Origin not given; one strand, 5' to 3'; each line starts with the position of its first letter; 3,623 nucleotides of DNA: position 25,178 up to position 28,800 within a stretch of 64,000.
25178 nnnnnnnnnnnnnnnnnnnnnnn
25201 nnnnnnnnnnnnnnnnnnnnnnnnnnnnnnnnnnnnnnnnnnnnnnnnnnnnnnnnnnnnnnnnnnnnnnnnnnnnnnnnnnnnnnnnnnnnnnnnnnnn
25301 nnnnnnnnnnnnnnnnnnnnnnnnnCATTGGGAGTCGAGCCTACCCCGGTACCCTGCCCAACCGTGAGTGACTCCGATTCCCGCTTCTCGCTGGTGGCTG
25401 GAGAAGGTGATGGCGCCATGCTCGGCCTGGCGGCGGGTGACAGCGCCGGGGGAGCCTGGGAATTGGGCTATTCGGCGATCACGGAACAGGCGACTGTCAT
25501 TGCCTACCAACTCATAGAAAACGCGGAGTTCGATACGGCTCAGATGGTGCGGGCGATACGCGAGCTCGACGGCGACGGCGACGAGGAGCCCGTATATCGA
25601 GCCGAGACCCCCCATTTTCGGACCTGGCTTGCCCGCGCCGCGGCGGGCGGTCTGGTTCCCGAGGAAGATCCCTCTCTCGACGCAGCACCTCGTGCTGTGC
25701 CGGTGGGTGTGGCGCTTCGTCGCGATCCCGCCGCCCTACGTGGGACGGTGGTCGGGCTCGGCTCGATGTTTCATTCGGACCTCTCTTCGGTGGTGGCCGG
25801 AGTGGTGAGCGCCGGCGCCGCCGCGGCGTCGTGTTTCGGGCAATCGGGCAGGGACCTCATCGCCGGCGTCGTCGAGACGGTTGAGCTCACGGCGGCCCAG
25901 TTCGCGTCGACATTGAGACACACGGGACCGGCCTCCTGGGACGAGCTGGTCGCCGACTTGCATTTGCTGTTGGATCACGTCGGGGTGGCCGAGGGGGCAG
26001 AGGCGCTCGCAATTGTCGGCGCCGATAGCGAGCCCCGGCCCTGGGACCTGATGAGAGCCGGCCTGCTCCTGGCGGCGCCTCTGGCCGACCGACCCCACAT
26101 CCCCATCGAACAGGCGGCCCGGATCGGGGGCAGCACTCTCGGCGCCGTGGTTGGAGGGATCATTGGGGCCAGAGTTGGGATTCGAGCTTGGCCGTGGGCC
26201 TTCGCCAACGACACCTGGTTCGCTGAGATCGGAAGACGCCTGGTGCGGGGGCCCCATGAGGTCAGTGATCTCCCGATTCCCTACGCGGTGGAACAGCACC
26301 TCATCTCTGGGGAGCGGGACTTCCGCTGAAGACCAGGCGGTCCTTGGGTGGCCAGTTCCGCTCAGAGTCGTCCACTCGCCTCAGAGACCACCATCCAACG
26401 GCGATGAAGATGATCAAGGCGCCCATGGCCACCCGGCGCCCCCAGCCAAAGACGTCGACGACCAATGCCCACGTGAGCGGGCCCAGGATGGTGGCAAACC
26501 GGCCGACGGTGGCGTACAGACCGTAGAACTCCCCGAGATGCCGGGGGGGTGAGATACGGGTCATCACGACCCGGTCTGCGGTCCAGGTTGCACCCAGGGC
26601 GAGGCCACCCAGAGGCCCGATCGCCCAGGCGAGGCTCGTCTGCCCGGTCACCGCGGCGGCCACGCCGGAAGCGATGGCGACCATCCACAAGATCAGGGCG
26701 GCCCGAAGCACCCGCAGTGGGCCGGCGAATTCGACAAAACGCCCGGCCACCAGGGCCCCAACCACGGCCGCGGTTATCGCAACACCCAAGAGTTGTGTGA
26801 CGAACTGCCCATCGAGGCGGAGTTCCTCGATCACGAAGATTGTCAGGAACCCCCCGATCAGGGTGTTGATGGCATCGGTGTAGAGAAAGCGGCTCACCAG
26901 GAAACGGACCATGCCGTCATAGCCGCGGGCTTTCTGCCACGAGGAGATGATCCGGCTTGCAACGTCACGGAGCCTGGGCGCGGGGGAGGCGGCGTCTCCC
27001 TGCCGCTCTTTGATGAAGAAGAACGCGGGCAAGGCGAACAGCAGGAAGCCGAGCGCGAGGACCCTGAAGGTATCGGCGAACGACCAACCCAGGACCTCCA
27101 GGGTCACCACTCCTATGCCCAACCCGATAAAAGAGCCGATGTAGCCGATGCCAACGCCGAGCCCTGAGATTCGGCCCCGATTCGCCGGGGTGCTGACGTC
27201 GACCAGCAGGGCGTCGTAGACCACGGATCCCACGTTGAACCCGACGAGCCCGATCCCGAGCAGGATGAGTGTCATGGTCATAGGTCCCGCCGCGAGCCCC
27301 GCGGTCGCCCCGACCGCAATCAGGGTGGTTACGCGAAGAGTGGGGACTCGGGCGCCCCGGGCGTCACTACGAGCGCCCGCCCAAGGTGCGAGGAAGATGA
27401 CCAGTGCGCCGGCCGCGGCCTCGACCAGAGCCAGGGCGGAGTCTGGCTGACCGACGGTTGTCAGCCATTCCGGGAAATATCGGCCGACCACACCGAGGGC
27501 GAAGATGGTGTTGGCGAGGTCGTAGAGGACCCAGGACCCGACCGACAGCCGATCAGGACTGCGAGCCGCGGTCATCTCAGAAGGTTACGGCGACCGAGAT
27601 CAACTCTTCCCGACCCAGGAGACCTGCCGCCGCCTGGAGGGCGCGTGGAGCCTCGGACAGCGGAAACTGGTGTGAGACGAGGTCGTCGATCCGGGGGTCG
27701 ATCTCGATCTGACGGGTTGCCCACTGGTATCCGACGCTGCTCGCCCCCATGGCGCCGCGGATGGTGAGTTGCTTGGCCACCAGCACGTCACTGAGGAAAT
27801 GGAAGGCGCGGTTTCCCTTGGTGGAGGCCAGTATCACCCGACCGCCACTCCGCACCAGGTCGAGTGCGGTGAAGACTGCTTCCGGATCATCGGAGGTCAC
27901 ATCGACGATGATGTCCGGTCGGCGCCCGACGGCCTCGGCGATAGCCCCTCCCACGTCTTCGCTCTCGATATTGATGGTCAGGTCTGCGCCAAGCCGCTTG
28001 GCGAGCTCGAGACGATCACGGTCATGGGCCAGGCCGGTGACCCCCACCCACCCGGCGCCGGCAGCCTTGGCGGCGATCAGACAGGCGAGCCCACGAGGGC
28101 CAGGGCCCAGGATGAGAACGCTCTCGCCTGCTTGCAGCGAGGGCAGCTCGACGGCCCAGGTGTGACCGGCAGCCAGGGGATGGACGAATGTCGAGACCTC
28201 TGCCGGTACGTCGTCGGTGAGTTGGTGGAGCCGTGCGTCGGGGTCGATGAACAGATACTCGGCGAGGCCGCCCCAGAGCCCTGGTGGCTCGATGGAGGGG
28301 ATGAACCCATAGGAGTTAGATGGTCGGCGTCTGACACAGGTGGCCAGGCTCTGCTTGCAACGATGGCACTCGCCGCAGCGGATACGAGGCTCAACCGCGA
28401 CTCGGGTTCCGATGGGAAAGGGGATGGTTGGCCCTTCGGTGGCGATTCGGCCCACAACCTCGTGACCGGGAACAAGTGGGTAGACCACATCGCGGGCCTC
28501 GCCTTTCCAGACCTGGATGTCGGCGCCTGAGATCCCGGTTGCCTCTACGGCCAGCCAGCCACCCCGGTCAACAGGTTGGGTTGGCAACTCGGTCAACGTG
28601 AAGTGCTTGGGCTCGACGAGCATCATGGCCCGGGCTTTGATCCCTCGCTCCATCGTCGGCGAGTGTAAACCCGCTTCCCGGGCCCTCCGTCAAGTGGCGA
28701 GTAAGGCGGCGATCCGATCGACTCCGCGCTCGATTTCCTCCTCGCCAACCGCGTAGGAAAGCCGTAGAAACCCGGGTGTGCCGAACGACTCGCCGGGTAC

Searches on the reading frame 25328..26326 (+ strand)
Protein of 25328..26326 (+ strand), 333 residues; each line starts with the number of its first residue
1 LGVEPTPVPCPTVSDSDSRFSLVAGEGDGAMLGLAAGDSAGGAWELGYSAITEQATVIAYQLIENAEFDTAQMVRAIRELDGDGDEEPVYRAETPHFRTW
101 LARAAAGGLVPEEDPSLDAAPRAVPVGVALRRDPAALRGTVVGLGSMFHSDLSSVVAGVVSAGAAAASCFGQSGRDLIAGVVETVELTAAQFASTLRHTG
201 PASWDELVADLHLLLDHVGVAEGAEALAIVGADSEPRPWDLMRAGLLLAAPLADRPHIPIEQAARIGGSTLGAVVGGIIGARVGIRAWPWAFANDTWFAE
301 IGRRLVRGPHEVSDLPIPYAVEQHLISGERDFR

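Call 75: search_protein_families(library=pfam, proteins=[window:25328-26326:+], max_evalue=0.0001)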
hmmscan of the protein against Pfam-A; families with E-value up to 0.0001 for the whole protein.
window:25328-26326:+ (333 aa): 1 family
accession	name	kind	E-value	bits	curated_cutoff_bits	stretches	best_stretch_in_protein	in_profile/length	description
PF03747.19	ADP_ribosyl_GH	-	8.2e-09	36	26.2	1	49-289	49-285/287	ADP-ribosylglycohydrolase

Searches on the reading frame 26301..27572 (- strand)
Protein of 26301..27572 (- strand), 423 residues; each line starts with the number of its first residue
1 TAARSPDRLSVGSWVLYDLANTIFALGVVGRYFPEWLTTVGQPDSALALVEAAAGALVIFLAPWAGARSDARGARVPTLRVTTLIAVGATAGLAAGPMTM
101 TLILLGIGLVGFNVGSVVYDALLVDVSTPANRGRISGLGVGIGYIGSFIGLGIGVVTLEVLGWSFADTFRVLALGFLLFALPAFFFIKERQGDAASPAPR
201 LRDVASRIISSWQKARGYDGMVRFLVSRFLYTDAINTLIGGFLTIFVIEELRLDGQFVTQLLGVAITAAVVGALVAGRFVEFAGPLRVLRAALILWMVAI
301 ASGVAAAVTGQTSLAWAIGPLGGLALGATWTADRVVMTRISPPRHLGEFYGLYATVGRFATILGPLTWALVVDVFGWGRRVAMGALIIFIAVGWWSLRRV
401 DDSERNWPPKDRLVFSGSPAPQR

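Call 75: search_protein_families(library=pfam, proteins=[window:26301-27572:-], max_evalue=0.0001)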
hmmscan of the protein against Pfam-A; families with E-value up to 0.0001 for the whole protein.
window:26301-27572:- (423 aa): 3 families
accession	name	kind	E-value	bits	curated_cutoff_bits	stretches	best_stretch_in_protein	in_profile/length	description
PF11700.14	ATG22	-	1e-24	87.6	24.1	1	131-401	189-473/482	Vacuole effluxer Atg22 like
PF07690.21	MFS_1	-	3.1e-21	76.1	33.4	2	235-408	11-184/347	Major Facilitator Superfamily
PF12832.13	MFS_1_like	-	2.5e-06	27.2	25.2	1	26-356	15-345/373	MFS_1 like family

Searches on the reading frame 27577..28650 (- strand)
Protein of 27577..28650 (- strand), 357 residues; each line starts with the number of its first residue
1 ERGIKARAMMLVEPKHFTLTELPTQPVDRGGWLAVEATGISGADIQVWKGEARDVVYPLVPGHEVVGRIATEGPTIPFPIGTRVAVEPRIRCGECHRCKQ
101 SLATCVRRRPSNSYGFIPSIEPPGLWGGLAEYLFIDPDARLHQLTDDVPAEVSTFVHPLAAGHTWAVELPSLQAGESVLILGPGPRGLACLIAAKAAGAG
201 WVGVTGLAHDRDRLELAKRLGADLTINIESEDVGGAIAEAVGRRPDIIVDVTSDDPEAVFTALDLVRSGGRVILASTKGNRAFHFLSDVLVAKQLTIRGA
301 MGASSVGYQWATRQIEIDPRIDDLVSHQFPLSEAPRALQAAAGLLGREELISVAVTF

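Call 75: search_protein_families(library=pfam, proteins=[window:27577-28650:-], max_evalue=0.0001)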
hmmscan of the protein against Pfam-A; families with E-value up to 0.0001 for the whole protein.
window:27577-28650:- (357 aa): 3 families
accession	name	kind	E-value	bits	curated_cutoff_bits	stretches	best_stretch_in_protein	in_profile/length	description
PF00107.32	ADH_zinc_N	-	5.4e-18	65.6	31.8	1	187-305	3-117/129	Zinc-binding dehydrogenase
PF08240.17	ADH_N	-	2.6e-17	63.4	23.5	1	34-144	8-102/104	Alcohol dehydrogenase GroES-like domain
PF16912.11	Glu_dehyd_C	-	3.6e-06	27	34.9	1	175-340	31-200/211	Glucose dehydrogenase C-terminus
